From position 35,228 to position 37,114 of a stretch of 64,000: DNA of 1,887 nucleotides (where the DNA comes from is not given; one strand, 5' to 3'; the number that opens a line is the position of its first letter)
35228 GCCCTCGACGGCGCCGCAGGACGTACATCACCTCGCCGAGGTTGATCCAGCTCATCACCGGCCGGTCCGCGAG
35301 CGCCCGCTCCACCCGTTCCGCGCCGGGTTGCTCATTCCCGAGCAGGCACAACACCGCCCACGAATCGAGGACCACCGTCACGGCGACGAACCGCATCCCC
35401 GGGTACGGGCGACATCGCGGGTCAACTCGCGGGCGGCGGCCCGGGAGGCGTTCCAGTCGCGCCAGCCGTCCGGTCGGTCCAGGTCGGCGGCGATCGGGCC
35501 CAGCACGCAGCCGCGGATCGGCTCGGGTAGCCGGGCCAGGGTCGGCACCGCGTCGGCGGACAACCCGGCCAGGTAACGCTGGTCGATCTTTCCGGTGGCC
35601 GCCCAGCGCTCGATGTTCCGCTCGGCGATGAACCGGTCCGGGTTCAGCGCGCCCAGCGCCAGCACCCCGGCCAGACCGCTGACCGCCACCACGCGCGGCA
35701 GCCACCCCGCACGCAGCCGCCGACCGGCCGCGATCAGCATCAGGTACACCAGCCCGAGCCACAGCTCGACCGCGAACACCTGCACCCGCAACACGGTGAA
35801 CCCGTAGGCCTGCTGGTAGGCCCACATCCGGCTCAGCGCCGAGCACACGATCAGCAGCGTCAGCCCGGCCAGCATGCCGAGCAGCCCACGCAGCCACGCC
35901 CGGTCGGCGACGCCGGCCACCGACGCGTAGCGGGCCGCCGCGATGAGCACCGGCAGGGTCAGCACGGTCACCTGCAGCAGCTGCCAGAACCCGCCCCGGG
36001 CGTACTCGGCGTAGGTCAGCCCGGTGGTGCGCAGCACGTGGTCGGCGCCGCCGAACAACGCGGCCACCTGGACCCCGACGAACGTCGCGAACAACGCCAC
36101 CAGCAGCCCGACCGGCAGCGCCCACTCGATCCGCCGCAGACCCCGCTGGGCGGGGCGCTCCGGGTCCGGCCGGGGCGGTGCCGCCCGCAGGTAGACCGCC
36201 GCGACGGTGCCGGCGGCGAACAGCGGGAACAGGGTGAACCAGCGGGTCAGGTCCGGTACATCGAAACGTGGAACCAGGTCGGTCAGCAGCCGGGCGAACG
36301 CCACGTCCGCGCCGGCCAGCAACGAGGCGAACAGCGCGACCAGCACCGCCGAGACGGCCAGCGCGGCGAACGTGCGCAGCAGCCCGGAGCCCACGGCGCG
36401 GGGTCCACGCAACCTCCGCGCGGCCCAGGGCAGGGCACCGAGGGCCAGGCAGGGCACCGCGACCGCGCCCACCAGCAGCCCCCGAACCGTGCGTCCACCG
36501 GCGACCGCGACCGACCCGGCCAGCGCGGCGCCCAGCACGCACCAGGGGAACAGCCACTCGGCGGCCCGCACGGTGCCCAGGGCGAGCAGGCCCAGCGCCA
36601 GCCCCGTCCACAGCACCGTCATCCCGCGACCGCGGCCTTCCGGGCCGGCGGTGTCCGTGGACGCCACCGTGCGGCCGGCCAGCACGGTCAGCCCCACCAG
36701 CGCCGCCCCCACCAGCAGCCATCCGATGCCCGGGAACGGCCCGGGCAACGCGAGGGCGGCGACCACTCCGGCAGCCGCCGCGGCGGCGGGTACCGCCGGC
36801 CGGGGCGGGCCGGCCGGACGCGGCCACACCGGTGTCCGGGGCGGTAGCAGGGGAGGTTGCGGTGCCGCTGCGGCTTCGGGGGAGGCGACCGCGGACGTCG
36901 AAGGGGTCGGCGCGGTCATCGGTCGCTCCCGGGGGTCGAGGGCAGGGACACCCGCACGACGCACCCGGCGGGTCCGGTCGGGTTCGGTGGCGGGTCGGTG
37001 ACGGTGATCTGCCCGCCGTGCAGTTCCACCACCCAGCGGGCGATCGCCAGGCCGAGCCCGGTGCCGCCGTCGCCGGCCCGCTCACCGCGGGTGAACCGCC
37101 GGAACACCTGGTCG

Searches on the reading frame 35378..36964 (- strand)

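Call 79: search_protein_families(library=pfam, proteins=[window:35378-36964:-], max_evalue=0.00001)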
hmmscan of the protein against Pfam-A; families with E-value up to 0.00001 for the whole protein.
window:35378-36964:- (528 aa): 1 family
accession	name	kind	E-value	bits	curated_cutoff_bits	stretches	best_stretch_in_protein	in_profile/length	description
PF13687.11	DUF4153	-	3e-95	320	27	1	122-479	2-373/373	Domain of unknown function (DUF4153)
